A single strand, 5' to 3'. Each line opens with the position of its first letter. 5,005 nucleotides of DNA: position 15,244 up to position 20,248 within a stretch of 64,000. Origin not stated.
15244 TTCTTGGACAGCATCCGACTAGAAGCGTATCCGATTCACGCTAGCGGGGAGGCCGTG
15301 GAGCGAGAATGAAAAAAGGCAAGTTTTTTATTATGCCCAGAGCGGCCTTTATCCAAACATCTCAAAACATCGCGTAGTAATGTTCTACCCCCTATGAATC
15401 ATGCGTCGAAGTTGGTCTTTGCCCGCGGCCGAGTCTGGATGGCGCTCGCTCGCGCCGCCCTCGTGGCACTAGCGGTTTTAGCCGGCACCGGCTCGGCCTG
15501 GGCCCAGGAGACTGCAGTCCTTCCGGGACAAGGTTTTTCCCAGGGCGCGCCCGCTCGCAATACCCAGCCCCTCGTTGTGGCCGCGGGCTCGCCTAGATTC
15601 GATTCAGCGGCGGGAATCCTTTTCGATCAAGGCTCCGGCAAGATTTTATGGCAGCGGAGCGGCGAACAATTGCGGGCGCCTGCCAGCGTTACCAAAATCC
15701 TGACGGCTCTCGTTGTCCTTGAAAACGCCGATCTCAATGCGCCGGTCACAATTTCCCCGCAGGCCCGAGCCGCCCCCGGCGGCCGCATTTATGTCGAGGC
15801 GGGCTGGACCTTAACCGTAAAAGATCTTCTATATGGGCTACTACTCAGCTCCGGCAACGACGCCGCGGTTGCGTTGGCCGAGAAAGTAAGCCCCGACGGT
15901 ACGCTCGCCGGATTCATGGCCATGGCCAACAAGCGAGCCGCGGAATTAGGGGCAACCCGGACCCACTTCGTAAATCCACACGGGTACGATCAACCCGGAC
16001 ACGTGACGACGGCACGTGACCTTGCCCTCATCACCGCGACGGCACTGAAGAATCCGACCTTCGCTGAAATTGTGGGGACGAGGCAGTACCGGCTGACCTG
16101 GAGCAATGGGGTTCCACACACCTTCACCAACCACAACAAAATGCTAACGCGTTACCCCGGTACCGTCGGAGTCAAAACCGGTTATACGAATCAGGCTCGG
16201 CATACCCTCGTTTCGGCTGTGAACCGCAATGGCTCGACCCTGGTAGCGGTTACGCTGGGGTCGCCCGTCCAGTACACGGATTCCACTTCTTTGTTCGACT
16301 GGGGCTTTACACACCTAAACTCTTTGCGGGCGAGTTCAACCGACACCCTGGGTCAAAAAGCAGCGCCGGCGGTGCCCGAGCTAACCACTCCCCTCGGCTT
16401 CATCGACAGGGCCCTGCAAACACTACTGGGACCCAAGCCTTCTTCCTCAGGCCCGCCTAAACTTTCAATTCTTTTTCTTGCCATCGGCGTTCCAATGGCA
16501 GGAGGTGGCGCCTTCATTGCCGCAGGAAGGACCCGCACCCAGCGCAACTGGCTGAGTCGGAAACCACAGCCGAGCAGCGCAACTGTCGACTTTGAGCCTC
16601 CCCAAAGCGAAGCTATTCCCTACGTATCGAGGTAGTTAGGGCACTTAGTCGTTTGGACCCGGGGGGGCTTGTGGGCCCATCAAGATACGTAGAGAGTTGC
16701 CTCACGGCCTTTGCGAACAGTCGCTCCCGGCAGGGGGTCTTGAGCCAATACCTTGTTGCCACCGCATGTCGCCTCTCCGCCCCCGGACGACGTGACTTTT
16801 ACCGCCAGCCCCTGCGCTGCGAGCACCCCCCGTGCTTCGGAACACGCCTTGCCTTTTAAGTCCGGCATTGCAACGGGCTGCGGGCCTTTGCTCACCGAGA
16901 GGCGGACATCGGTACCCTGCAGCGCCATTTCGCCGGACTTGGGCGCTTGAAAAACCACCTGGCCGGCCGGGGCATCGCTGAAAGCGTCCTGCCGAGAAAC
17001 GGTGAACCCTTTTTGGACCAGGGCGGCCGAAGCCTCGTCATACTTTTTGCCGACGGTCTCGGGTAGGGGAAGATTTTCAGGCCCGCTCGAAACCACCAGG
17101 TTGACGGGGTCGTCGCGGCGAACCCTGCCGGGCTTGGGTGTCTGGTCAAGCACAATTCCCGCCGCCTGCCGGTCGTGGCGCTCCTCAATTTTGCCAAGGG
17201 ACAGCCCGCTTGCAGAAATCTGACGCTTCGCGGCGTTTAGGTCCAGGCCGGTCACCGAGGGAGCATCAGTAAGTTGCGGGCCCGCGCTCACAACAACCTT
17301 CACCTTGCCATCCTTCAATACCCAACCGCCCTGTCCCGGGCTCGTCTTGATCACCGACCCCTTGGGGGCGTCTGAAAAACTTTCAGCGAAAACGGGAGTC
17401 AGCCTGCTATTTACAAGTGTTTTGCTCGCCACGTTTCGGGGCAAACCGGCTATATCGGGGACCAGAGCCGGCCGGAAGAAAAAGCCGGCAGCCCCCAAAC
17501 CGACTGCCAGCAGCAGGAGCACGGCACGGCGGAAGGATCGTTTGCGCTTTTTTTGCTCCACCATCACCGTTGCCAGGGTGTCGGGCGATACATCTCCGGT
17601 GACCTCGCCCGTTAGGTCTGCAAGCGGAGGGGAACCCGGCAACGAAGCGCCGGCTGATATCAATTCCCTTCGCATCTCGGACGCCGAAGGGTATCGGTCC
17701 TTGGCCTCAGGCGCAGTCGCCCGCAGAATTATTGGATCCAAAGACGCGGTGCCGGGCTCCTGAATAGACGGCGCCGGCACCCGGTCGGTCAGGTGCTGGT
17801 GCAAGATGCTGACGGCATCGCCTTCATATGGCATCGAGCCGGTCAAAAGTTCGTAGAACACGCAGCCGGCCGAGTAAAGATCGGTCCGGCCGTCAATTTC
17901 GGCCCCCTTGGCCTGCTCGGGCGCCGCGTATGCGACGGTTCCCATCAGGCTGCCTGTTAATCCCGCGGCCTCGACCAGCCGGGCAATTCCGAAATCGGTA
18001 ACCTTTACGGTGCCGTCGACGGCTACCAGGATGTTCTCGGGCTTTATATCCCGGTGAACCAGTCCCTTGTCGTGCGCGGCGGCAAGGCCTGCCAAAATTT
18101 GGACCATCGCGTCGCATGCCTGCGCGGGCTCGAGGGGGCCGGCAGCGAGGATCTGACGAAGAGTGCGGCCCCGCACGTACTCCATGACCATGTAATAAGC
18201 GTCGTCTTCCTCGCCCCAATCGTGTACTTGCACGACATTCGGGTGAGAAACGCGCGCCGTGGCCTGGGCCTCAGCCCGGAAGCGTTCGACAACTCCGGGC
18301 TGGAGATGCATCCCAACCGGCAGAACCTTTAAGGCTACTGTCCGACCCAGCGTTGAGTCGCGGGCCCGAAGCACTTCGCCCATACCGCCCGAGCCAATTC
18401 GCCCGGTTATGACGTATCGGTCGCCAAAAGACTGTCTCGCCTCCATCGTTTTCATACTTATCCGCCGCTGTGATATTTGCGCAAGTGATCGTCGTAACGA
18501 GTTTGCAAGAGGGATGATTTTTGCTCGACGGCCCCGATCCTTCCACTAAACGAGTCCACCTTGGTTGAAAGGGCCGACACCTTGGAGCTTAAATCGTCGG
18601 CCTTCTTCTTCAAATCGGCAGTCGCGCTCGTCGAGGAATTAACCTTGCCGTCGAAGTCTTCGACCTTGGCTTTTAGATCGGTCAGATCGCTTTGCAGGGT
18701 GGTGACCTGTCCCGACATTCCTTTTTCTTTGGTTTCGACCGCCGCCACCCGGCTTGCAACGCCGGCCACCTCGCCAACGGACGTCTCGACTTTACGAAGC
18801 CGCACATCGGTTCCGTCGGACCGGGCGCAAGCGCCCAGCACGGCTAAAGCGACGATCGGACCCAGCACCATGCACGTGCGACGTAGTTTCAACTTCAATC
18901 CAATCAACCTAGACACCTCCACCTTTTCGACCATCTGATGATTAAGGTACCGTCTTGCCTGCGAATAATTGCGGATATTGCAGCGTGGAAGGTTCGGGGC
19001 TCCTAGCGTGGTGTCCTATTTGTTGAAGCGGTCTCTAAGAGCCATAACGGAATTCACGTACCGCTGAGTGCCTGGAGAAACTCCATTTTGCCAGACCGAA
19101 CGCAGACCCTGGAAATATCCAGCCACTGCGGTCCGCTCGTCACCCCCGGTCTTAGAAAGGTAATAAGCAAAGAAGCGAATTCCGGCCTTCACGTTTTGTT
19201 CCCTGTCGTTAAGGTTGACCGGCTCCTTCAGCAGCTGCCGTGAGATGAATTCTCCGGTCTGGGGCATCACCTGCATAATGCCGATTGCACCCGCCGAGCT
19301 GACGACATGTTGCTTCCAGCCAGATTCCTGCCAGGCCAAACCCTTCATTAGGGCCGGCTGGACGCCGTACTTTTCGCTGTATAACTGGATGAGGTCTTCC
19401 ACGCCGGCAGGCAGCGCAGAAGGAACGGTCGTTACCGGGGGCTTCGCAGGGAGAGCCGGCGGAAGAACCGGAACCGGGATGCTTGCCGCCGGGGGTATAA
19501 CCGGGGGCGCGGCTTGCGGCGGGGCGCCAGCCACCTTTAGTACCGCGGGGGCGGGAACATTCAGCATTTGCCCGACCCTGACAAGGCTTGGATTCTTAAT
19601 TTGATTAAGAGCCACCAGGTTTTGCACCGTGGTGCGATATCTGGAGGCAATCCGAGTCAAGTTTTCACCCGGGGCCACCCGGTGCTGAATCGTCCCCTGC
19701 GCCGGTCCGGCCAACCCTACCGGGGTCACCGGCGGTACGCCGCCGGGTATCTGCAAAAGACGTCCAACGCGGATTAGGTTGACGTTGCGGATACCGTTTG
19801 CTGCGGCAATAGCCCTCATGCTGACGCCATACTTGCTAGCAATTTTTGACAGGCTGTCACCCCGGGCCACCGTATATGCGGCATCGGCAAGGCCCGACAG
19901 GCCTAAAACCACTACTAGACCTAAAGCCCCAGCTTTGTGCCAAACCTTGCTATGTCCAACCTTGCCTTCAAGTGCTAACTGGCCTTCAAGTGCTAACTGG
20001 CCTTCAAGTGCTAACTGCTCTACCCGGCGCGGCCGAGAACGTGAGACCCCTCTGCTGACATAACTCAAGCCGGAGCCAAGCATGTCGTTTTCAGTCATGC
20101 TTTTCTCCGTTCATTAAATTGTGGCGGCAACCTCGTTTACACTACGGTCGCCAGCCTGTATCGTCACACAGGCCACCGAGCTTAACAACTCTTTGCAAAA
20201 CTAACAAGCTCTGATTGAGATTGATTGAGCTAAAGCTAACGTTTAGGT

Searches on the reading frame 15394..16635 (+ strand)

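Call 11: search_protein_families(library=pfam, proteins=[window:15394-16635:+], max_evalue=0.001)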
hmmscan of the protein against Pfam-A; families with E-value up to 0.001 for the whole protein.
window:15394-16635:+ (413 aa): 2 families
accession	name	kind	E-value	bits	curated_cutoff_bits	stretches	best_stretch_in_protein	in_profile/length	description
PF00768.25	Peptidase_S11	-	6e-53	180.2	27.6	1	63-290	4-237/239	D-alanyl-D-alanine carboxypeptidase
PF13354.11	Beta-lactamase2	-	3.7e-06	26.9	22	1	86-215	13-144/214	Beta-lactamase enzyme family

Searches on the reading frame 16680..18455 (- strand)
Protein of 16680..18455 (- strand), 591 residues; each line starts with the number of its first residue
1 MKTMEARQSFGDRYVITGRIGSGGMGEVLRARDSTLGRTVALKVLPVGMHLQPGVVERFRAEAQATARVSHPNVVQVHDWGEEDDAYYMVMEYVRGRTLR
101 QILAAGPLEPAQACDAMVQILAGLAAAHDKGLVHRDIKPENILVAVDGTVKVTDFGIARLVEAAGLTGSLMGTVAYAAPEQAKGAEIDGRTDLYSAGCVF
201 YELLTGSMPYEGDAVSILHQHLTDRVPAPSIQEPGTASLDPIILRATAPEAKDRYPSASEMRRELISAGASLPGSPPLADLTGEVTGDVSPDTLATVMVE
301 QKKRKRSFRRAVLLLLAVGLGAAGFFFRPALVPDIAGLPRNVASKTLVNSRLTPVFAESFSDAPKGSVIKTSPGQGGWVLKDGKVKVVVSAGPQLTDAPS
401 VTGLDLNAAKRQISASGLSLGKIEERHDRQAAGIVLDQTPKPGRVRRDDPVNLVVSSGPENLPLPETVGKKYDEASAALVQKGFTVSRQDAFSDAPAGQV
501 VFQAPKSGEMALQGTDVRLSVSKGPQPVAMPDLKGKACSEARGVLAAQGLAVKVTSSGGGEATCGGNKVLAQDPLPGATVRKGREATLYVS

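Call 11: search_protein_families(library=pfam, proteins=[window:16680-18455:-], max_evalue=0.001)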
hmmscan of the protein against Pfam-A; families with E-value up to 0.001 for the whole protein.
window:16680-18455:- (591 aa): 5 families
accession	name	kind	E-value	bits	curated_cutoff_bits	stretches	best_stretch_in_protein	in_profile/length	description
PF00069.31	Pkinase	-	2.5e-52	178.3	31.7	1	14-225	1-212/263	Protein kinase domain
PF03793.24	PASTA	-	7.1e-43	144.8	23.2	4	399-457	4-64/64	PASTA domain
PF07714.23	PK_Tyr_Ser-Thr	-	1.1e-32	113.9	23.1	1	18-262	5-255/258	Protein tyrosine and serine/threonine kinase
PF01636.29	APH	-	7.9e-07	29.5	23.2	0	56-127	37-110/239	Phosphotransferase enzyme family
PF03109.22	ABC1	-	6.3e-06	25.9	22.9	1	57-160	118-216/244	ABC1 atypical kinase-like domain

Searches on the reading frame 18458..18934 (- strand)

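Call 11: search_protein_families(library=pfam, proteins=[window:18458-18934:-], max_evalue=0.001)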
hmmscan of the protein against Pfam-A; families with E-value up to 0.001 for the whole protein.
window:18458-18934:- (158 aa): 6 families
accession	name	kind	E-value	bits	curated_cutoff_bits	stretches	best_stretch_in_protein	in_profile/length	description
PF23991.1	DUF7310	-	8.3e-07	29.8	40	1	77-151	5-78/83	Coiled-coil region of unknown function (DUF7310)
PF06009.19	Laminin_II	-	4.2e-05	24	33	1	63-127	12-76/138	Laminin Domain II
PF04728.18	LPP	-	0.00015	22.5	29.1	0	111-137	1-27/53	Lipoprotein leucine-zipper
PF19220.6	Rod_CreS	-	0.00047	19.8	100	1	60-152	75-167/359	Crescentin, rod domain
PF12296.13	HsbA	-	0.00093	20.1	33.5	0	78-126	2-53/121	Hydrophobic surface binding protein A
PF05531.17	NPV_P10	-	0.00095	20.1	29.8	0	78-128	7-60/75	Nucleopolyhedrovirus P10 protein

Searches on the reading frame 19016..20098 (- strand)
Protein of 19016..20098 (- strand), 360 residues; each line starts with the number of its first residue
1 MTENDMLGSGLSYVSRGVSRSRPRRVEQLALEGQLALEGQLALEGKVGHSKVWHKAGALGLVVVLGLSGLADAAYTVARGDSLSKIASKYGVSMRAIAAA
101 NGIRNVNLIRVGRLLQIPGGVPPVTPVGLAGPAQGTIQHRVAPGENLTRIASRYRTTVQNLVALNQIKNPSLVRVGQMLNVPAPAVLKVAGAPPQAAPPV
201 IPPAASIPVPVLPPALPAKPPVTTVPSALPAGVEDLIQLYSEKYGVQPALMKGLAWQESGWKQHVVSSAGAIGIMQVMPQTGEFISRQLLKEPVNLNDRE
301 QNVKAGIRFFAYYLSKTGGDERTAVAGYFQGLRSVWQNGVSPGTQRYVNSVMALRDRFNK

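Call 11: search_protein_families(library=pfam, proteins=[window:19016-20098:-], max_evalue=0.001)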
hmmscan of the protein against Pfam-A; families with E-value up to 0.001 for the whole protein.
window:19016-20098:- (360 aa): 3 families
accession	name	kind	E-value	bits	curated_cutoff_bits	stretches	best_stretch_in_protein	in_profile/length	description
PF01476.26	LysM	-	8.2e-30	102.9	20.9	2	75-118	1-43/43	LysM domain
PF01464.25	SLT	-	5.9e-23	81.1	21.3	1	236-343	2-109/117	Transglycosylase SLT domain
PF23473.1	LysM3_LYK4_5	-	1.6e-07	31.8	29.3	1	75-107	5-37/48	LYK4/5 LysM3 domain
